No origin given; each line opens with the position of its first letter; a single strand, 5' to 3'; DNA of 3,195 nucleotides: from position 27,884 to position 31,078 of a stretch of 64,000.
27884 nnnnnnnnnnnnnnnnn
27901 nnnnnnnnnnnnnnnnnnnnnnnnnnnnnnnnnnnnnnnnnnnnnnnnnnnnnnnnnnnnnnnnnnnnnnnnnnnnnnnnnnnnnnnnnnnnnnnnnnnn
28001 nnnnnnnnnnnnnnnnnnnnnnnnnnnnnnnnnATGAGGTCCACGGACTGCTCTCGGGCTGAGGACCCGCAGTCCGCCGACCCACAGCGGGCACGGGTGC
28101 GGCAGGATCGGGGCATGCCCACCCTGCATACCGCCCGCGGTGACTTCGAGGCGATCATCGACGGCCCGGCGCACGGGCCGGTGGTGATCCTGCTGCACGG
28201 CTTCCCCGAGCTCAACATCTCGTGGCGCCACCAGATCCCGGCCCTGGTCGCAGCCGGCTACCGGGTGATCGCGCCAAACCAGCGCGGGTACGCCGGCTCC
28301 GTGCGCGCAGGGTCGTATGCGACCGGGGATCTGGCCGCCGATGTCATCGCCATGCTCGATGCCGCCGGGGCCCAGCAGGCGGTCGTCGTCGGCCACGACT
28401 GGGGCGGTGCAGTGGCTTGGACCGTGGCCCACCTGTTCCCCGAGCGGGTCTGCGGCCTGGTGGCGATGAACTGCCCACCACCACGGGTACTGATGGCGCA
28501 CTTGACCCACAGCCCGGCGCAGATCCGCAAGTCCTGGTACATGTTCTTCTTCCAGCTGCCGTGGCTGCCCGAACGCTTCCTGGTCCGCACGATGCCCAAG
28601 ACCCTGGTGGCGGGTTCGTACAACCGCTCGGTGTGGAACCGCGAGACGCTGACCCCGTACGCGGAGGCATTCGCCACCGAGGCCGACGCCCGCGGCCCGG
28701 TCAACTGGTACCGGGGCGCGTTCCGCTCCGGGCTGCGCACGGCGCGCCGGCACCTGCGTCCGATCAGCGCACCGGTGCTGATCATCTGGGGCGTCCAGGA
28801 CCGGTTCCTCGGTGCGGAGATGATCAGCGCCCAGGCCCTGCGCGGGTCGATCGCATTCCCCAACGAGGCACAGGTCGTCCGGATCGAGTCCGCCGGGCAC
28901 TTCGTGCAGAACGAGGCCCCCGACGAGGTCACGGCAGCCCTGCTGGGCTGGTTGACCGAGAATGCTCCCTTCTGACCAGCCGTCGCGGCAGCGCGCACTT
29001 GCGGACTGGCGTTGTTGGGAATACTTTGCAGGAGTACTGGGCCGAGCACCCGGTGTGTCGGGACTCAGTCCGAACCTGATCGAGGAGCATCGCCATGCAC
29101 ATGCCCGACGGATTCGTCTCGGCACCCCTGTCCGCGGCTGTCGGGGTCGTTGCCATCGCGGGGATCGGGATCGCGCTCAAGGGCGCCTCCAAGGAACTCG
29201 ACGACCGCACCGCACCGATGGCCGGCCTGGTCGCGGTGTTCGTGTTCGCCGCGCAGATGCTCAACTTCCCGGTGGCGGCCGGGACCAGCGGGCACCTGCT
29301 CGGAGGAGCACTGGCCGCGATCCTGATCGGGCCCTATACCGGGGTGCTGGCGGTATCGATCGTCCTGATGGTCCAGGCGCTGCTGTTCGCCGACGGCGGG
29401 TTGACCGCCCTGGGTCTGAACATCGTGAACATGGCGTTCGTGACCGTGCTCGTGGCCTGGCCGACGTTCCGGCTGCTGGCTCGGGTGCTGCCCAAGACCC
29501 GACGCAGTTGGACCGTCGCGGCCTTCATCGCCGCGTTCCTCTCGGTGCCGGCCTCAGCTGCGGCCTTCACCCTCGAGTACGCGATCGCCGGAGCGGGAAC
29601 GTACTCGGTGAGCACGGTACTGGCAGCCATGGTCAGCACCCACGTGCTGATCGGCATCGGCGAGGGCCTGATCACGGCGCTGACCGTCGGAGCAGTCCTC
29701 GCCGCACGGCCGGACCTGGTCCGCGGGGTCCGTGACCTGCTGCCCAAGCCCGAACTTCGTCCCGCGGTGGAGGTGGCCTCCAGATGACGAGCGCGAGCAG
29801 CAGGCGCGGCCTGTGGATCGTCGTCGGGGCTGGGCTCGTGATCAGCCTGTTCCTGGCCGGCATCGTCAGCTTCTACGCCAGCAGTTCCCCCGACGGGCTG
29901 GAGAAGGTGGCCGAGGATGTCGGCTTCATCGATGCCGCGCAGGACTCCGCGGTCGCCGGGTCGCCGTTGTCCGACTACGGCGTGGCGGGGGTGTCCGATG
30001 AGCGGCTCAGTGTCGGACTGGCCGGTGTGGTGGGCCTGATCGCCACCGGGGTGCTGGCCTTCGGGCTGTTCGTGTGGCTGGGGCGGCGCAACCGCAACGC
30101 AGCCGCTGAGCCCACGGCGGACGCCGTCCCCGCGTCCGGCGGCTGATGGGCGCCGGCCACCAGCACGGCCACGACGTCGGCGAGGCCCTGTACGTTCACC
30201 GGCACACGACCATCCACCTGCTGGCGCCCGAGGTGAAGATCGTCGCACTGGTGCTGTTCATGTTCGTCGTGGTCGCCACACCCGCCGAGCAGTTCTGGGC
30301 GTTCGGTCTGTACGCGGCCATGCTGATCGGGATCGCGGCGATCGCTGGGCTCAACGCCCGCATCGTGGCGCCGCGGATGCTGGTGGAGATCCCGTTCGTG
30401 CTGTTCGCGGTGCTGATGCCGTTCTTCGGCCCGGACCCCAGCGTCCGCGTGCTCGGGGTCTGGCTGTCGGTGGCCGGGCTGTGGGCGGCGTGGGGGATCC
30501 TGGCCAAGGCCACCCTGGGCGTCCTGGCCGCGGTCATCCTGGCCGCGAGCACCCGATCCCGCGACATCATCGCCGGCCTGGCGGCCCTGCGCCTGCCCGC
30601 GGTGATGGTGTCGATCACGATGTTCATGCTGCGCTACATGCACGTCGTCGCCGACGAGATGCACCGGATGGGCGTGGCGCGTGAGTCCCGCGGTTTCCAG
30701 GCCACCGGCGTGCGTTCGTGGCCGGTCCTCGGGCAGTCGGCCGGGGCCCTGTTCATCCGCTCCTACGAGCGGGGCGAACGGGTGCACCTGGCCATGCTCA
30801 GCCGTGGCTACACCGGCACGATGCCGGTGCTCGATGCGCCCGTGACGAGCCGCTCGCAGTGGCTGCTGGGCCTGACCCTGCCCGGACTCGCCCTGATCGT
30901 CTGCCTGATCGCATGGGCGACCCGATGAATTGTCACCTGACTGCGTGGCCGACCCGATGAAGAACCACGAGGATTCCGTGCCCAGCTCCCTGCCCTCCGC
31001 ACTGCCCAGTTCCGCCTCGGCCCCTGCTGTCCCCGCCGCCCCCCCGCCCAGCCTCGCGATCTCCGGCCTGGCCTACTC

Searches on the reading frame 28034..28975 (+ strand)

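Call 28: search_protein_families(library=pfam, proteins=[window:28034-28975:+], max_evalue=0.001)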
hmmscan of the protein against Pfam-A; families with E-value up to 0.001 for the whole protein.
window:28034-28975:+ (313 aa): 4 families
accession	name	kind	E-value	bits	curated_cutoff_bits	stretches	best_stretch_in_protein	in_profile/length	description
PF00561.26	Abhydrolase_1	-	2e-33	116.5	25.8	1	49-295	1-244/245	alpha/beta hydrolase fold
PF12697.13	Abhydrolase_6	-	9.9e-24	85.6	26.3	1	51-301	1-216/217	Alpha/beta hydrolase family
PF12146.15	Hydrolase_4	-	1.7e-12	47.6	27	1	50-262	6-208/239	Serine aminopeptidase, S33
PF03096.20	Ndr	-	6.9e-05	22.1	23.3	1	76-304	59-273/283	Ndr family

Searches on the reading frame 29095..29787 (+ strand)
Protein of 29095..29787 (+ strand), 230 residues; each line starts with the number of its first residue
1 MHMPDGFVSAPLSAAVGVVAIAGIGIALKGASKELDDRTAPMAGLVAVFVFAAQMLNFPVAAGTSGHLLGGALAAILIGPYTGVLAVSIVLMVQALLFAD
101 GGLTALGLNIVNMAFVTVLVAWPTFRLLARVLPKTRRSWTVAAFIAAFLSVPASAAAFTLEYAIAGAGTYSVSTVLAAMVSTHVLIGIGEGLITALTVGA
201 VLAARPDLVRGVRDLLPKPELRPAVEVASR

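Call 28: search_protein_families(library=pfam, proteins=[window:29095-29787:+], max_evalue=0.001)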
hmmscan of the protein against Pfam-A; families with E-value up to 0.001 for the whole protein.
window:29095-29787:+ (230 aa): 1 family
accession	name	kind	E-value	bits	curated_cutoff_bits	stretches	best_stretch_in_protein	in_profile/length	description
PF01891.21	CbiM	-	4.2e-60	203.6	23.1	1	2-208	1-205/205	Cobalt uptake substrate-specific transmembrane region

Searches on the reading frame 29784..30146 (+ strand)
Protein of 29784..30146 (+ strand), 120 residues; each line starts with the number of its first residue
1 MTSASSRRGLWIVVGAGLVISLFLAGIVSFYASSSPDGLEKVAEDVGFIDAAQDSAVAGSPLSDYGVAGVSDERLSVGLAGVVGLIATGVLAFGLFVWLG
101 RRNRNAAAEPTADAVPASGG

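Call 28: search_protein_families(library=pfam, proteins=[window:29784-30146:+], max_evalue=0.001)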
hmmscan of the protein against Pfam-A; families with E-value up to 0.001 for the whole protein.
window:29784-30146:+ (120 aa): 1 family
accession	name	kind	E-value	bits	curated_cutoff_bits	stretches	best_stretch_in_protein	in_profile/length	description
PF13190.11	PDGLE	-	4.3e-18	65.5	27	1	13-99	3-100/102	PDGLE domain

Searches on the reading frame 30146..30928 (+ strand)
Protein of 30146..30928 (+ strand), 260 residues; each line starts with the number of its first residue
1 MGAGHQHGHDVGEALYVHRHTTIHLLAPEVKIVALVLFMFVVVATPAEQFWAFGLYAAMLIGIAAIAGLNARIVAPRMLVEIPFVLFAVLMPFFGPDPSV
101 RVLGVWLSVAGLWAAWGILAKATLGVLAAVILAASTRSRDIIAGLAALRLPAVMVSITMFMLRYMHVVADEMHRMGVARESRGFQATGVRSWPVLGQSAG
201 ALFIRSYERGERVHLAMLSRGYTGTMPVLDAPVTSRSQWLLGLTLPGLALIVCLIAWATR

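Call 28: search_protein_families(library=pfam, proteins=[window:30146-30928:+], max_evalue=0.001)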
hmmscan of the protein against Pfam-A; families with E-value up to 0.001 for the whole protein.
window:30146-30928:+ (260 aa): 1 family
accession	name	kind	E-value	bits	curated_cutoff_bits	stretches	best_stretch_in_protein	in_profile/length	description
PF02361.21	CbiQ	-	2e-29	103.2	25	1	21-224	3-210/216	Cobalt transport protein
